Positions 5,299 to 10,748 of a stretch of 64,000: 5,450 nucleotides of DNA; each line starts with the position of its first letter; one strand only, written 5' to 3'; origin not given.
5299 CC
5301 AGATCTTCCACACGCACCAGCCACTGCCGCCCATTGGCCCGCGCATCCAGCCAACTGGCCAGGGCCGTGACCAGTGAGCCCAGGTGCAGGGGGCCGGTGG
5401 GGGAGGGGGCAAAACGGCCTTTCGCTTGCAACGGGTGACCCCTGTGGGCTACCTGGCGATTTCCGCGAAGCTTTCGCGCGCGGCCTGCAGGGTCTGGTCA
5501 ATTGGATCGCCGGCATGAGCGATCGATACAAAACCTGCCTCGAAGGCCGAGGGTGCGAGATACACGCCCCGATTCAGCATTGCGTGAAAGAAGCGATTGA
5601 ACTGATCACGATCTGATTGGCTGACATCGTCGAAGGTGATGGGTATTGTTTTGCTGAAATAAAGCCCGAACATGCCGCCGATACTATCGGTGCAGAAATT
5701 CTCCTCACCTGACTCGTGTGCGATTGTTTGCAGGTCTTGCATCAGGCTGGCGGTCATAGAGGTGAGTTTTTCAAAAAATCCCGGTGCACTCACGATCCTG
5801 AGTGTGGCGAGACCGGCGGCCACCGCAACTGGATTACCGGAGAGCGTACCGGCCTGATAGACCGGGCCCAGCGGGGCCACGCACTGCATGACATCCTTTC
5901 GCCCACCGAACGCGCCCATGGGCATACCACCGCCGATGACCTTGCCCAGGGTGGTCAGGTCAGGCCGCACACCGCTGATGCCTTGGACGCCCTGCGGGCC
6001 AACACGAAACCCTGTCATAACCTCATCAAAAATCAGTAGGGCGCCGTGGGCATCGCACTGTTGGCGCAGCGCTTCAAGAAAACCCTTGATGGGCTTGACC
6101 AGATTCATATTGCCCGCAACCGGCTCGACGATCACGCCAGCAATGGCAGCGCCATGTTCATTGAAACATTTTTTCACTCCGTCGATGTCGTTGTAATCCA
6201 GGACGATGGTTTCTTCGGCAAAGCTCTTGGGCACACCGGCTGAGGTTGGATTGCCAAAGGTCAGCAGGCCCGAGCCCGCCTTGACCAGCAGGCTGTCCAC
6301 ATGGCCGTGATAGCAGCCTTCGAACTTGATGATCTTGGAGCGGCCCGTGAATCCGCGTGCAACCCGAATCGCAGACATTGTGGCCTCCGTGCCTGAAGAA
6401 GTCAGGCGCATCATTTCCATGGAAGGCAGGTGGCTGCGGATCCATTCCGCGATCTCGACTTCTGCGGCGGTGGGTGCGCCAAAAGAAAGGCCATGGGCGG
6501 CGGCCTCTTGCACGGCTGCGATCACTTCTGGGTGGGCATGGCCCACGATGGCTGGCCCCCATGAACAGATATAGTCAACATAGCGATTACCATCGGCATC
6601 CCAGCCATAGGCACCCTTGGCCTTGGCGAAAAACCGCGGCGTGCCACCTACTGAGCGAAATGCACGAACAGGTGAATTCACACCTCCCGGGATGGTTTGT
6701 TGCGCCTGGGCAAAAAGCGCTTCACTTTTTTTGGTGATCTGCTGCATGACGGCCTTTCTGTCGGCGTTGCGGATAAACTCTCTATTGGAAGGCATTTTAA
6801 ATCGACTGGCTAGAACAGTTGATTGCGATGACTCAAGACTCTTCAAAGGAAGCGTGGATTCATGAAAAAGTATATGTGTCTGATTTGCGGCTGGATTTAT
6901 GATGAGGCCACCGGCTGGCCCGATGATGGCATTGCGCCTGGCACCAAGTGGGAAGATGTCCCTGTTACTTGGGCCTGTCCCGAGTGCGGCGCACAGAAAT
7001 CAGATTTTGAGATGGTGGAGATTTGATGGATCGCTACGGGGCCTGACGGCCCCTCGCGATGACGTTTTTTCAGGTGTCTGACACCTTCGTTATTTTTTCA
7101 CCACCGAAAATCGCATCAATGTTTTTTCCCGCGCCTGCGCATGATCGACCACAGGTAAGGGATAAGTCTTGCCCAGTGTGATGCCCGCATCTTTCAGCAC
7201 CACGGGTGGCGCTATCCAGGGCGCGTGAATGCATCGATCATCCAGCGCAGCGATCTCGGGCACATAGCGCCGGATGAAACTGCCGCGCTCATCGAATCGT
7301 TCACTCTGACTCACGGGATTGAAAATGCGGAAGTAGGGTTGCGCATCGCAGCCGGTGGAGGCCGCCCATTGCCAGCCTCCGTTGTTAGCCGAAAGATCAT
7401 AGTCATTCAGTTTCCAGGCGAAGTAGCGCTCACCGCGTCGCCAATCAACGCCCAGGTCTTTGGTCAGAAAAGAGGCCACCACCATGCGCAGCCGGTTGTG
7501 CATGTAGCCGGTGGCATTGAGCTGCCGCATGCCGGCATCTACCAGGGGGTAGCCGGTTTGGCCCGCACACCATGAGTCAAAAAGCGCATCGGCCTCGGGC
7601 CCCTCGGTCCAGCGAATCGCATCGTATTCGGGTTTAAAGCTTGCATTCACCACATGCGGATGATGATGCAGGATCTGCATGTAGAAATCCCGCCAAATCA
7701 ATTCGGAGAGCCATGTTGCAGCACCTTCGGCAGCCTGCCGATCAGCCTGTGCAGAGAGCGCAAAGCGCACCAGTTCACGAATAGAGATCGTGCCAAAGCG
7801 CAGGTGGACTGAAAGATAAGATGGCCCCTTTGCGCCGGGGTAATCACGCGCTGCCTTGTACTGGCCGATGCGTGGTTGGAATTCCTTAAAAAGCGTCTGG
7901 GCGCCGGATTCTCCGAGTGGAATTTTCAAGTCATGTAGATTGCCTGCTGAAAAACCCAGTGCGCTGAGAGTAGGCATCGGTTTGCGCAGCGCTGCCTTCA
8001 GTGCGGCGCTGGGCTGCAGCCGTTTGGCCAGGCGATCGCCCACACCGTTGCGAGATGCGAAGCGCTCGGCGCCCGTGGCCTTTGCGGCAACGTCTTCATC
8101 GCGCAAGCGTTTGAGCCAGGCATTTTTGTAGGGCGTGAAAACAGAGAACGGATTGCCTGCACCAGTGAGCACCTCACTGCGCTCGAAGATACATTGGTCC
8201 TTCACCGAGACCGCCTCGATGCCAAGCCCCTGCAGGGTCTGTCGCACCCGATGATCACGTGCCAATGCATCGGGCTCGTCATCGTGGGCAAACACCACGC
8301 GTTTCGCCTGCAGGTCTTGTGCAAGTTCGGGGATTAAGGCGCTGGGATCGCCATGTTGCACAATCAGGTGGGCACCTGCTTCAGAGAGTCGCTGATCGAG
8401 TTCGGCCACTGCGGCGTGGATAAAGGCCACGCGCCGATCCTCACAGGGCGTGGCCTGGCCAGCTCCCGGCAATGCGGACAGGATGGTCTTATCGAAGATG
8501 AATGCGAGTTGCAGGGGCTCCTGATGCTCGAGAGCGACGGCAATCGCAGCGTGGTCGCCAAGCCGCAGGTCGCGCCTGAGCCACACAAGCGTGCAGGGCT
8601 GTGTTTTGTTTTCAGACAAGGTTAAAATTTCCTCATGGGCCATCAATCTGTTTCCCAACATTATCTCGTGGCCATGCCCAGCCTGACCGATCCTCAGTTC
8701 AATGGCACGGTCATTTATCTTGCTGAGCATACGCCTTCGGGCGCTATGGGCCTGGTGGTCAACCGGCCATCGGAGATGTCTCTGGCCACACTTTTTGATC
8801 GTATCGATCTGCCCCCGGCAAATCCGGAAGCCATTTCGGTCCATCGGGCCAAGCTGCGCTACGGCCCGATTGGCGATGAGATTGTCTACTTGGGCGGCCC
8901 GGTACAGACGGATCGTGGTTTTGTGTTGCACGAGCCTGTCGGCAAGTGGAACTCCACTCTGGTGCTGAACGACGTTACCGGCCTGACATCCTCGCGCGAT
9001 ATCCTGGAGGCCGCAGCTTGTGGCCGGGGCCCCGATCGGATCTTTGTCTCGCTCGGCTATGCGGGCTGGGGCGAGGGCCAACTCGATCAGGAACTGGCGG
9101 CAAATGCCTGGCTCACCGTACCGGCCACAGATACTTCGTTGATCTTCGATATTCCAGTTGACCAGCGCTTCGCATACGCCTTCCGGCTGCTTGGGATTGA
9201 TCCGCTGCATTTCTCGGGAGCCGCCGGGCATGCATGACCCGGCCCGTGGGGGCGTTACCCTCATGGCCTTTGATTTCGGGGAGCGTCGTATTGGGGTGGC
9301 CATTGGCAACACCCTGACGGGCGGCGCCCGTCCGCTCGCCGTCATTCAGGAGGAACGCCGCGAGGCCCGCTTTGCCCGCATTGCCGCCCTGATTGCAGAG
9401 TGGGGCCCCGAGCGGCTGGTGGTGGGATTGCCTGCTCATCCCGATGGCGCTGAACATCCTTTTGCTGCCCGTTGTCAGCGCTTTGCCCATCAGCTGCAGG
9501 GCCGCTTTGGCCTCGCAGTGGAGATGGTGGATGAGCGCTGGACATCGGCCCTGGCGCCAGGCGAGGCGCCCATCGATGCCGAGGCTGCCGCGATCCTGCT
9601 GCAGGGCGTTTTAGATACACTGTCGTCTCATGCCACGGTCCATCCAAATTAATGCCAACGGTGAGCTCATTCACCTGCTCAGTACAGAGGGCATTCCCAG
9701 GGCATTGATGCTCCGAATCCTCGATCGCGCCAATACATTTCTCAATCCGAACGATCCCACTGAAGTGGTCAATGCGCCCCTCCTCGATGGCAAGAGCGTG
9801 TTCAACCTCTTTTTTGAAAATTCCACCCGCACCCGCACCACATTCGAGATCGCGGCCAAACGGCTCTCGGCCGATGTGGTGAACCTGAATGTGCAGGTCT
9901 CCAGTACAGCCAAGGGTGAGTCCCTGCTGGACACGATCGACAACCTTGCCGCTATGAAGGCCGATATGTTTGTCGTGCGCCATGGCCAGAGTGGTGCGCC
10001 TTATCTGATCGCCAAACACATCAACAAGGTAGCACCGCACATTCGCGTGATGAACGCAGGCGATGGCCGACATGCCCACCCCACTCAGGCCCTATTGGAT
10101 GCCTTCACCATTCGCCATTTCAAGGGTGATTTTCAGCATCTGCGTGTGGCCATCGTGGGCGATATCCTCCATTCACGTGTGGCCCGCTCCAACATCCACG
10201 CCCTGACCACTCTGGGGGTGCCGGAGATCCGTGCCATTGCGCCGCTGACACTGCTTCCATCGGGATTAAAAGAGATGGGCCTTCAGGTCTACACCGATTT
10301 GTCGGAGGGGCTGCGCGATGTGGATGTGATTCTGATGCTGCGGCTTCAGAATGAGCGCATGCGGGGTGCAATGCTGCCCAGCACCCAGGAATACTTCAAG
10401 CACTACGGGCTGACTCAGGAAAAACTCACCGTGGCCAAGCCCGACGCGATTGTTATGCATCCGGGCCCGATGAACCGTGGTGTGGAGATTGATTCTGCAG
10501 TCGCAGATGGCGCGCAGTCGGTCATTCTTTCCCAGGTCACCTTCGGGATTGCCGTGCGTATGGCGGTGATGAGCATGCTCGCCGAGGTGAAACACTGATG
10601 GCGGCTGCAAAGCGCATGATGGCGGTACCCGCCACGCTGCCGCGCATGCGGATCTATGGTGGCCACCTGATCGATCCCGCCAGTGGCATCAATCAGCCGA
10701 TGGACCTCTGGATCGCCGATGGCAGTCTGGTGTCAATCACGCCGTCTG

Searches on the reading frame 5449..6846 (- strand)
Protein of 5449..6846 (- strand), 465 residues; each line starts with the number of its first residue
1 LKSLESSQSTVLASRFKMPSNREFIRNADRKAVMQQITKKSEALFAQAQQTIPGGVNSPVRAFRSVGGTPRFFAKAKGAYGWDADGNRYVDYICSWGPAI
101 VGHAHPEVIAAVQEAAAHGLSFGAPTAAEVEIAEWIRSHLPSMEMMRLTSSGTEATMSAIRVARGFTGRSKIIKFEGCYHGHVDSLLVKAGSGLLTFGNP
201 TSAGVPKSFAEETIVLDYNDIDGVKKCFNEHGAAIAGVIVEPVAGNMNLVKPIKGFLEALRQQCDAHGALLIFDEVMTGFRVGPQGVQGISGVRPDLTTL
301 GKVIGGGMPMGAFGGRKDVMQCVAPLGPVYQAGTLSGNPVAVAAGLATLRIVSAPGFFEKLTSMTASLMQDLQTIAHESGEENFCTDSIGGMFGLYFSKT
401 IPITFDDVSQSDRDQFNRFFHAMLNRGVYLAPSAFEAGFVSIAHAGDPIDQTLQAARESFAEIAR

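Call 80: search_protein_families(library=pfam, proteins=[window:5449-6846:-], max_evalue=0.00001)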
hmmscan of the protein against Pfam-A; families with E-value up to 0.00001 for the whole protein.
window:5449-6846:- (465 aa): 1 family
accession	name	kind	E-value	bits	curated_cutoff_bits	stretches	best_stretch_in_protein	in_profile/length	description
PF00202.27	Aminotran_3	-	2.3e-73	247.7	30.5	1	69-432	9-373/403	Aminotransferase class-III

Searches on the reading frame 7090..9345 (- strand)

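Call 80: search_protein_families(library=pfam, proteins=[window:7090-9345:-], max_evalue=0.00001)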
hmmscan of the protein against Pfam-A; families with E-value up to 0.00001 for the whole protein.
window:7090-9345:- (751 aa): 2 families
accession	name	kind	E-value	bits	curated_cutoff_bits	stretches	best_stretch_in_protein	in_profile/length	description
PF03441.19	FAD_binding_7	-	1.7e-88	295.8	27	1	545-746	1-201/203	FAD binding domain of DNA photolyase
PF00875.24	DNA_photolyase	-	1.5e-39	136.1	26.6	1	252-417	1-158/164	DNA photolyase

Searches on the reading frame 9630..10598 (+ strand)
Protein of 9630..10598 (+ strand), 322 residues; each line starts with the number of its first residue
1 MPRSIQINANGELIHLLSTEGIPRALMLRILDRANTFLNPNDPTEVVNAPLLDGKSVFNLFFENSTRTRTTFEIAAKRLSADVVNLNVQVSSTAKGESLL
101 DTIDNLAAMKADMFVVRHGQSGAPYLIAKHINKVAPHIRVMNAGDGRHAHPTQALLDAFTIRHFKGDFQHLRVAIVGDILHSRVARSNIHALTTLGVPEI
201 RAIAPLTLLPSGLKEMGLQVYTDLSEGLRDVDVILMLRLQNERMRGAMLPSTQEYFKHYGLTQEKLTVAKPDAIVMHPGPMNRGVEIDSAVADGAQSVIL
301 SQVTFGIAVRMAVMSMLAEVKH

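Call 80: search_protein_families(library=pfam, proteins=[window:9630-10598:+], max_evalue=0.00001)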
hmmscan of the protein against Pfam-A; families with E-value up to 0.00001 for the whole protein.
window:9630-10598:+ (322 aa): 2 families
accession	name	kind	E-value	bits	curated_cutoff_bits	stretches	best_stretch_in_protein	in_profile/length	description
PF02729.26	OTCace_N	-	4.8e-37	127.7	29.9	1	15-162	2-147/148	Aspartate/ornithine carbamoyltransferase, carbamoyl-P binding domain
PF00185.30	OTCace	-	7.3e-24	85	29.4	1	171-316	3-156/157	Aspartate/ornithine carbamoyltransferase, Asp/Orn binding domain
